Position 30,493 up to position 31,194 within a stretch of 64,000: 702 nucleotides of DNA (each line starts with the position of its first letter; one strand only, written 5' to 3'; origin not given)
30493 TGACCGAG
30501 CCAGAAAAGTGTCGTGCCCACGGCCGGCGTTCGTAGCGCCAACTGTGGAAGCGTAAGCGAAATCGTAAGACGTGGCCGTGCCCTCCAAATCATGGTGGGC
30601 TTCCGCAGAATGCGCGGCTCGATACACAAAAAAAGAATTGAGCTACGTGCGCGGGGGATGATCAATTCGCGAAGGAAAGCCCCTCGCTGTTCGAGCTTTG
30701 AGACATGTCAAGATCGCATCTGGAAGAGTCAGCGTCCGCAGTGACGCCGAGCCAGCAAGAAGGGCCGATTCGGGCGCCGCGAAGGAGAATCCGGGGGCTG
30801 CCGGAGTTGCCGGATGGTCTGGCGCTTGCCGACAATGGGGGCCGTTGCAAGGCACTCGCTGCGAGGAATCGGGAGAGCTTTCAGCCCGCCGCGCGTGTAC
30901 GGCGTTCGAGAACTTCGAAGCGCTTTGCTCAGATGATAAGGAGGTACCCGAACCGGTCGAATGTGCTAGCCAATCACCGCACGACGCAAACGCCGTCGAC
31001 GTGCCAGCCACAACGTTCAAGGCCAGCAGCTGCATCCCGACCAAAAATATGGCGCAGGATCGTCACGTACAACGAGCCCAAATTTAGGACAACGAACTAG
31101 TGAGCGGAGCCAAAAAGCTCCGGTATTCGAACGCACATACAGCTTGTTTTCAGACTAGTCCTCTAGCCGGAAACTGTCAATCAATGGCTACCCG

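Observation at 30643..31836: Divergent pair of paralogous small secreted proteins with three invariant Cys/His motifs and a gapless 113-aa mature alignment; I cannot name a family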

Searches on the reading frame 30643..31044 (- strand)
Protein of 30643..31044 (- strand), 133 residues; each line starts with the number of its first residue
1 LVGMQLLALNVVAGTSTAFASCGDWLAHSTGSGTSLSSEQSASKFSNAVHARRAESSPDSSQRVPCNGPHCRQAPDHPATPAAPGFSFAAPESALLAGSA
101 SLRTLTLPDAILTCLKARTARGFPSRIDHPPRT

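Call 4: search_protein_families(library=pfam, proteins=[window:30646-31044:-], max_evalue=10)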
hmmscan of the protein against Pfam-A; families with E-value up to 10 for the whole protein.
seq(133 aa): 0 families
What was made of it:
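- On Any curated protein family (Pfam-A, NCBIfam): No Pfam hit at E ≤ 10 for A or B (call 4).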

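Call 5: search_protein_families(library=ncbifam, proteins=[window:30646-31044:-], max_evalue=10)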
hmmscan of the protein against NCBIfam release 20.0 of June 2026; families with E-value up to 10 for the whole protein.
seq(133 aa): 1 family
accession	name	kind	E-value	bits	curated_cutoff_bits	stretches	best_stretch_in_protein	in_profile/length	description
NF052551.1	EnvBioLpgNMYCTU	equivalog_domain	0.084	12.2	250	1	8-100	6-98/227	envelope biogenesis lipoprotein LpqN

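Call 15: find_related_loci(query=A1, collection=genome_contigs, flank=10000)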
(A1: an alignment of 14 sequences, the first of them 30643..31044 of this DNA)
Query A1 (133 aa) in genome_contigs; peptide patterns used: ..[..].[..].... (x = any residue, [..] = any of these).
7 stretches matched a pattern, but none encodes a relative of the query by tblastn (E <= 1e-3).

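Call 25: search_protein_representatives(protein=window:30643-31044:-)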
Query: 133 residues. Proteins with E-value up to 0.001 (for the whole library): 155; up to 1e-10: 17; up to 1e-30: 0. The best 150 are listed.
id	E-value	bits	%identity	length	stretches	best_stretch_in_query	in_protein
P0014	1.5e-28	115.9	49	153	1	2-132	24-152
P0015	3.7e-28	114.6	50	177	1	3-132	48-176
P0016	1.7e-27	112.5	53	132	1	4-133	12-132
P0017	1.4e-20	90.1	41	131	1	11-132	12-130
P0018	3.2e-19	85.7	40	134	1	16-132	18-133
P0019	3.4e-14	69.5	38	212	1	12-132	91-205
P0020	3.3e-13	66.3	38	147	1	10-132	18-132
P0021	1.9e-12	63.9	40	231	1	11-132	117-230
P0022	2.2e-12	63.7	47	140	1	11-132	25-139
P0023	1.0e-11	61.5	42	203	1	14-133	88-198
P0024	1.8e-11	60.7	36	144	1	10-132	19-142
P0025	1.8e-11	60.7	41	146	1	7-132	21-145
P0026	3.2e-11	59.9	34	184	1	11-132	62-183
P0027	3.7e-11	59.7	37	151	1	13-132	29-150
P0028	4.2e-11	59.5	43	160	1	14-133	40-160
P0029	5.4e-11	59.2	38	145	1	6-132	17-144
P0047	5.8e-09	52.6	36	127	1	14-132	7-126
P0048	5.9e-09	52.6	37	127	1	17-132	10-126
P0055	2.5e-08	50.6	36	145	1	10-132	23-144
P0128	1.5e-04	38.4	33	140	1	3-132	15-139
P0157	6.2e-04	36.4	46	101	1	63-132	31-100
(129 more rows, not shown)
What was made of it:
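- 155 representatives at 50% identity match with E < 1e-3 (call 25).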

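Call 28: list_cluster_members(proteins=[P0001, window:30643-31044:-, P0014, P0016, P0022, P0047, P0029, P0055, P0157, P0018])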
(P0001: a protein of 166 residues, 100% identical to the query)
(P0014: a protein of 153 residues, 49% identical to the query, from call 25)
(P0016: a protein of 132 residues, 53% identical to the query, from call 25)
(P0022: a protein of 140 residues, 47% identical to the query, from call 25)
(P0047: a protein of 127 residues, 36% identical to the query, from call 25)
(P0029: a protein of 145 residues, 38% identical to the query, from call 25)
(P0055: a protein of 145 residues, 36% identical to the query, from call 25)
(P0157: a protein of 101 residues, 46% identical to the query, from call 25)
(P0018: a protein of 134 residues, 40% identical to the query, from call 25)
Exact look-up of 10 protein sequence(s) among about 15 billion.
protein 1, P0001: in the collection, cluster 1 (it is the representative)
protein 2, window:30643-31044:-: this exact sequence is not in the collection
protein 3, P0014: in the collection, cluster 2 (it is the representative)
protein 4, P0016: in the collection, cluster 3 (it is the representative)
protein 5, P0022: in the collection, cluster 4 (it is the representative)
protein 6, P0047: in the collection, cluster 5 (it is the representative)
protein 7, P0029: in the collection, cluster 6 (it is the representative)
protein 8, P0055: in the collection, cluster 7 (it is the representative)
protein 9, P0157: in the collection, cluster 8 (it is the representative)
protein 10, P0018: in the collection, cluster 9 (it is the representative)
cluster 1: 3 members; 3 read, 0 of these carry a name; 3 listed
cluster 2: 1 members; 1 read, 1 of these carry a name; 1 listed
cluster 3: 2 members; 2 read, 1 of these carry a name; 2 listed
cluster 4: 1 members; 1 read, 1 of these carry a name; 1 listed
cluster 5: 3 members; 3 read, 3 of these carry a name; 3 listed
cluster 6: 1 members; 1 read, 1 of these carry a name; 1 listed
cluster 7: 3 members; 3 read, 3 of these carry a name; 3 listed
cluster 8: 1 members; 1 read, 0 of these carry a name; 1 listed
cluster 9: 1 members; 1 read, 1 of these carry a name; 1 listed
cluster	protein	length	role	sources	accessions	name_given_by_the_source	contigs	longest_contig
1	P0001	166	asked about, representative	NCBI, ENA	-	-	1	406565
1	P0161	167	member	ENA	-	-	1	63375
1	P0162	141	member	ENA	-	-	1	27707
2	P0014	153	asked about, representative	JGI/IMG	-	hypothetical protein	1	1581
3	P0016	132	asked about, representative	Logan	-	-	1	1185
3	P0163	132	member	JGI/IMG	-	hypothetical protein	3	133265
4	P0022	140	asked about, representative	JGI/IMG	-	hypothetical protein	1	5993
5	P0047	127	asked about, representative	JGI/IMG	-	hypothetical protein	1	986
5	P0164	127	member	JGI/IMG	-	hypothetical protein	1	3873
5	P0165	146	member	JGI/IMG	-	hypothetical protein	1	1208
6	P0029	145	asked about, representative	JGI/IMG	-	hypothetical protein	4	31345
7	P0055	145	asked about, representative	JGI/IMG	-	hypothetical protein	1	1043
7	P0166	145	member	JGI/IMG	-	hypothetical protein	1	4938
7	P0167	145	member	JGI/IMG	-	hypothetical protein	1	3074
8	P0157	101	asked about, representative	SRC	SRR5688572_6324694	-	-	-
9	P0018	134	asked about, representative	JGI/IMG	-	hypothetical protein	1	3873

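Call 32: find_homologous_proteins(query=A3, max_evalue=0.001)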
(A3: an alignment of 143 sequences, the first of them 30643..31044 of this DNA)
Query A3 (143 sequences) (133 aa, profile of the alignment): 72 proteins with E <= 0.001 among 8000 candidates.
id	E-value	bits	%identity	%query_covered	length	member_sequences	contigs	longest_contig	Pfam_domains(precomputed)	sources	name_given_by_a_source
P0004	3.4e-38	149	41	87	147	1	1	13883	-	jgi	jgi:hypothetical protein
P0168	6.2e-37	145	38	85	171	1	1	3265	-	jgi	jgi:hypothetical protein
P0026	1.6e-35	140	34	99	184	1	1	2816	-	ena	-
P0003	7.2e-34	135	35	98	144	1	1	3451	-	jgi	jgi:hypothetical protein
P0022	7.1e-33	131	40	95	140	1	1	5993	-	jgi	jgi:hypothetical protein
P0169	1.8e-32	130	37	89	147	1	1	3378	-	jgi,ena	-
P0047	5.1e-31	125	35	95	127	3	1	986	-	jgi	jgi:hypothetical protein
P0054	8.1e-31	125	31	99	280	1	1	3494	-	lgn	-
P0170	1.1e-30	124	40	86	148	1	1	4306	-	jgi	jgi:hypothetical protein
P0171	2.9e-30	123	38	89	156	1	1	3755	-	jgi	jgi:hypothetical protein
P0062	9.5e-30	121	39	89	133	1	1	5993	-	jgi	jgi:hypothetical protein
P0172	1.3e-29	121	40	92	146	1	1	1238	-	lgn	-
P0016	2.4e-29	120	49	100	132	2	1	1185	-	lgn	-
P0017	4.5e-29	119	40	89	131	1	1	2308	-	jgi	jgi:hypothetical protein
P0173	1.6e-28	117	36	95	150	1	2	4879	-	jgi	jgi:hypothetical protein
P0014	3.9e-27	113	48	90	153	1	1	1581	-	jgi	jgi:hypothetical protein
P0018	5.3e-25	106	39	88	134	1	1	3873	-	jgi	jgi:hypothetical protein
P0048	1.7e-23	101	33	85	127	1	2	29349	-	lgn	-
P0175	8.7e-22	95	32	95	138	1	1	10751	-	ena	-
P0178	6.6e-20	89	28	98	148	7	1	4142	-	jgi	-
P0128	4.3e-19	87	32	85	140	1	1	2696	-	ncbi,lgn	-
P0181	4.7e-19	87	38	52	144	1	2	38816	-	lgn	-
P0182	7.0e-19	86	29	64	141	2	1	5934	-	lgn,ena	-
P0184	2.7e-18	84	40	66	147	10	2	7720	-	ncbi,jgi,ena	ncbi:MAG: hypothetical protein ACO3NZ_06850 [Pirellulales bacterium]|jgi:hypothetical protein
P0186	9.9e-18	82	37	47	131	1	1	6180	-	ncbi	-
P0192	3.6e-17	80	30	88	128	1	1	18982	-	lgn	-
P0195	1.4e-16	79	30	58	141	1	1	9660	-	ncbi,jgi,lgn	ncbi:MAG TPA: hypothetical protein VGM98_03035 [Schlesneria sp.]|jgi:hypothetical protein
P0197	2.2e-16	78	33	62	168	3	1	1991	-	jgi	jgi:hypothetical protein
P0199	9.7e-15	73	37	48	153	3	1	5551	-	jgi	-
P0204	2.0e-13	68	34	99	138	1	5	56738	-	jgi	jgi:hypothetical protein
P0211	9.4e-10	56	36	68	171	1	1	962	-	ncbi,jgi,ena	jgi:hypothetical protein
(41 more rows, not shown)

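Call 33: search_protein_families(library=pfam, alignment_id=A3, max_evalue=0.01)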
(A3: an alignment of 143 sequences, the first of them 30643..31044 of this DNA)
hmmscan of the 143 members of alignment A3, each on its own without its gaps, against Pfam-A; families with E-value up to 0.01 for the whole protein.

A. member 1, window:30643-31044:- (133 aa): 0 families

B. families by the number of members that match (of 143 scanned): 0 families
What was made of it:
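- On Any curated protein family (Pfam-A, NCBIfam): No Pfam hit at E ≤ 0.01 for any of 143 members (call 33).
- Closest known: Disordered periplasmic metal-binding proteins. Different: There is no Pfam match to any of those families (calls 4, 33).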

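Call 34: find_encoding_contigs(protein=P0022, flank=6000, max_places=3)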
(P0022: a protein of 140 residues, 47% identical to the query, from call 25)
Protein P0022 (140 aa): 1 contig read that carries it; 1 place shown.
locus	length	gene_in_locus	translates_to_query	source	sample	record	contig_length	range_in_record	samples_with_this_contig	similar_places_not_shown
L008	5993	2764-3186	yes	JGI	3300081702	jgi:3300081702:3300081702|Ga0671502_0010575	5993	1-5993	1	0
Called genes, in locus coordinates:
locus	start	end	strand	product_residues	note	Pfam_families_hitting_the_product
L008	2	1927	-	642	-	?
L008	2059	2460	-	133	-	-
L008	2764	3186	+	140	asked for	-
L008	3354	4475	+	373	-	PF07963:N_methyl, PF07596:SBP_bac_10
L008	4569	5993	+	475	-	?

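Call 35: find_encoding_contigs(protein=P0048, flank=10000, max_places=3)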
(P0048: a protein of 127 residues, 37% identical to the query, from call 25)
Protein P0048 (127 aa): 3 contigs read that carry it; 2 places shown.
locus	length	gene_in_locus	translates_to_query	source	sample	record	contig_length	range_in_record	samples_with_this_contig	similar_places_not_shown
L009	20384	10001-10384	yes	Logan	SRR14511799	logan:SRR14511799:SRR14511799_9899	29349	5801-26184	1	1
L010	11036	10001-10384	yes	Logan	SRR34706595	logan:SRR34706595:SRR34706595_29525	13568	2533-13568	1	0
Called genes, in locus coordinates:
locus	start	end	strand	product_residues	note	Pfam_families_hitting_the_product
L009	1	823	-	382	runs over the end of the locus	PF00144:Beta-lactamase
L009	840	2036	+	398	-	PF01571:GCV_T, PF08669:GCV_T_C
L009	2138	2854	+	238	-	PF03740:PdxJ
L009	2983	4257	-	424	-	PF10011:DUF2254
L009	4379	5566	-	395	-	PF00994:MoCF_biosynth, PF18146:CinA_KH, PF02464:CinA (weak)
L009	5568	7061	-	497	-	PF00282:Pyridoxal_deC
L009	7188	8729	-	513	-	PF00479:G6PD_N, PF02781:G6PD_C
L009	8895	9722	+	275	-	-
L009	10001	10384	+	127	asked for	-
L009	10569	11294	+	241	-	-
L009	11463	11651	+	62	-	-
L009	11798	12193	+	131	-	PF13115:YtkA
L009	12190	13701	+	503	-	-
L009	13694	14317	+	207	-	-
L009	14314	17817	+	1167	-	PF13517:FG-GAP_3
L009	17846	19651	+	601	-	PF01839:FG-GAP (faint), PF13517:FG-GAP_3, PF07593:UnbV_ASPIC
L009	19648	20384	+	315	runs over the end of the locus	PF03116:NQR2_RnfD_RnfE (weak)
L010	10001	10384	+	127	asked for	-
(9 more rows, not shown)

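Call 36: find_encoding_contigs(protein=P0181, flank=10000, max_places=3)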
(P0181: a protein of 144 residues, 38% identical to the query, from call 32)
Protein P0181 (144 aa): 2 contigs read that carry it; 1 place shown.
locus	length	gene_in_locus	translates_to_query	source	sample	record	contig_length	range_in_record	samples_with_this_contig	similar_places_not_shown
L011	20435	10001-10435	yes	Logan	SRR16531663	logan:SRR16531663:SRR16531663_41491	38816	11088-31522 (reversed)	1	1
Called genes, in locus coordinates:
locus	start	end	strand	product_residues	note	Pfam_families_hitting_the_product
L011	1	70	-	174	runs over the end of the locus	-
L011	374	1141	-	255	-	PF00121:TIM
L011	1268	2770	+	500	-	PF00158:Sigma54_activat, PF14532:Sigma54_activ_2, PF25601:AAA_lid_14, PF02954:HTH_8 (weak)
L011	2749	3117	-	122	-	-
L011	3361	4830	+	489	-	PF01408:GFO_IDH_MocA, PF19051:GFO_IDH_MocA_C2, PF22725:GFO_IDH_MocA_C3 (weak)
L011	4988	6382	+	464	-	PF01139:RtcB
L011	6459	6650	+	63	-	-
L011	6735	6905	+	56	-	-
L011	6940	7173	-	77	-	-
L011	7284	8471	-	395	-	PF04909:Amidohydro_2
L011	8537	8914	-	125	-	-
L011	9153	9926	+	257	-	PF01988:VIT1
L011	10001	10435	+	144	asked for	-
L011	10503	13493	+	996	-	PF00515:TPR_1 (faint), PF07719:TPR_2 (faint), PF13174:TPR_6 (faint), PF13181:TPR_8 (faint), PF13424:TPR_12 (faint), PF13432:TPR_16 (faint), PF21033:RMD1-3 (faint), PF13414:TPR_11 (faint)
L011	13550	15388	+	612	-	PF01839:FG-GAP (faint), PF13517:FG-GAP_3, PF07593:UnbV_ASPIC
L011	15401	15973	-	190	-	-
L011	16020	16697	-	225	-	PF02463:SMC_N (weak), PF13555:AAA_29 (faint), PF00005:ABC_tran, PF13304:AAA_21 (faint)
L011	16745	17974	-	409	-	-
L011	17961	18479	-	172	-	-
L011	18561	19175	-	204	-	PF07638:Sigma70_ECF, PF04542:Sigma70_r2, PF08281:Sigma70_r4_2, PF04545:Sigma70_r4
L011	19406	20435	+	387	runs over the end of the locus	-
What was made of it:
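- A VIT1 metal transporter gene lies directly upstream in L011 (call 36). An ECF sigma factor appears only in L011, 5 kb away on the other strand (call 36).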

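Call 43: find_encoding_contigs(protein=P0204, flank=10000, max_places=3)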
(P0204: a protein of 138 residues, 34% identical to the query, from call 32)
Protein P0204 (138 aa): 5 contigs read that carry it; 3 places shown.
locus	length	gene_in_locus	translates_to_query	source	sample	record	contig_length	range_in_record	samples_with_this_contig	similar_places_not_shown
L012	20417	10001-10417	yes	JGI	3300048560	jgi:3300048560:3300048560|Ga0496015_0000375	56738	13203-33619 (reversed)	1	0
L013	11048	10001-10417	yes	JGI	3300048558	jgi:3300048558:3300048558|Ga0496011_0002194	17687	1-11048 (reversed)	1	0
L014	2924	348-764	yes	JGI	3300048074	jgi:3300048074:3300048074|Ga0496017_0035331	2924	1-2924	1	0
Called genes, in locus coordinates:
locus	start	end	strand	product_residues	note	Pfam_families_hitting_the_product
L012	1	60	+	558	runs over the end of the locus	PF00111:Fer2, PF13510:Fer2_4, PF10588:NADH-G_4Fe-4S_3, PF22117:Fer4_Nqo3, PF04879:Molybdop_Fe4S4, PF00384:Molybdopterin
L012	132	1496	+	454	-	PF00146:NADHdh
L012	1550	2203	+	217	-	PF13183:Fer4_8 (faint), PF13534:Fer4_17 (faint), PF12797:Fer4_2 (faint), PF12837:Fer4_6 (faint), PF12838:Fer4_7, PF13187:Fer4_9 (weak), PF14697:Fer4_21 (faint), PF00037:Fer4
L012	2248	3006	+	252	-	PF00499:Oxidored_q3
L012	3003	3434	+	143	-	PF00420:Oxidored_q2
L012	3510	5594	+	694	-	PF00662:Proton_antipo_N, PF00361:Proton_antipo_M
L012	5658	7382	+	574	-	PF00361:Proton_antipo_M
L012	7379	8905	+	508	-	PF00361:Proton_antipo_M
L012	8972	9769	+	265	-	PF06695:Sm_multidrug_ex (weak)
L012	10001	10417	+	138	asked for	-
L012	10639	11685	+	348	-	PF07963:N_methyl, PF07596:SBP_bac_10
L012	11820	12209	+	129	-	-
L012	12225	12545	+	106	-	PF01740:STAS (weak)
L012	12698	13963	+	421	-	PF02627:CMD (faint)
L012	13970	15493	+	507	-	PF02627:CMD (faint)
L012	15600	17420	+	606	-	PF14237:GYF_2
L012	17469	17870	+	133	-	-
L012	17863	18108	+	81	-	-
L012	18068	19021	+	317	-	PF07963:N_methyl, PF07596:SBP_bac_10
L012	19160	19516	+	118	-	-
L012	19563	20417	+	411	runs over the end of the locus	PF00036:EF-hand_1 (faint), PF13202:EF-hand_5 (faint), PF13405:EF-hand_6 (faint), PF13499:EF-hand_7 (faint), PF00837:T4_deiodinase, PF00578:AhpC-TSA, PF08534:Redoxin (weak)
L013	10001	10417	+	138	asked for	-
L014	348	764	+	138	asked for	-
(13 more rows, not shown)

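Call 44: find_encoding_contigs(protein=P0192, flank=10000, max_places=2)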
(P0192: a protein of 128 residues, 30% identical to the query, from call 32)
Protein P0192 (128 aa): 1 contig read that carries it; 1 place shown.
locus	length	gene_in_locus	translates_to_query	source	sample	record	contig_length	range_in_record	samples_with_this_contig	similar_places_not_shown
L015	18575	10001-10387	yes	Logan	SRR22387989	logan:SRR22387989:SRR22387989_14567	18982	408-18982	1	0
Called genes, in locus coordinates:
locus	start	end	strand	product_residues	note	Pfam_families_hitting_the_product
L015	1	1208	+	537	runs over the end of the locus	?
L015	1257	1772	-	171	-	PF00581:Rhodanese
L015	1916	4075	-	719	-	PF00930:DPPIV_N (faint), PF02897:Peptidase_S9_N (faint), PF25174:Beta-prop_THOC3 (faint), PF26550:Tricorn_2nd (faint), PF26549:Tricorn_N (weak), PF20434:BD-FAE, PF00326:Peptidase_S9, PF01738:DLH (weak), +2 more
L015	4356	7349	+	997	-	PF01011:PQQ (faint), PF13360:PQQ_2, PF13570:Beta-prop_ACSF4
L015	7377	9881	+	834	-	PF23500:DUF7133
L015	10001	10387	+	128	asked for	-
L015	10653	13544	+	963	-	PF13181:TPR_8 (faint), PF13424:TPR_12 (faint), PF13432:TPR_16 (faint), PF13414:TPR_11 (faint)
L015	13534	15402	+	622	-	PF13517:FG-GAP_3, PF07593:UnbV_ASPIC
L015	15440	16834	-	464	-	PF07394:DUF1501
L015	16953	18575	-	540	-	?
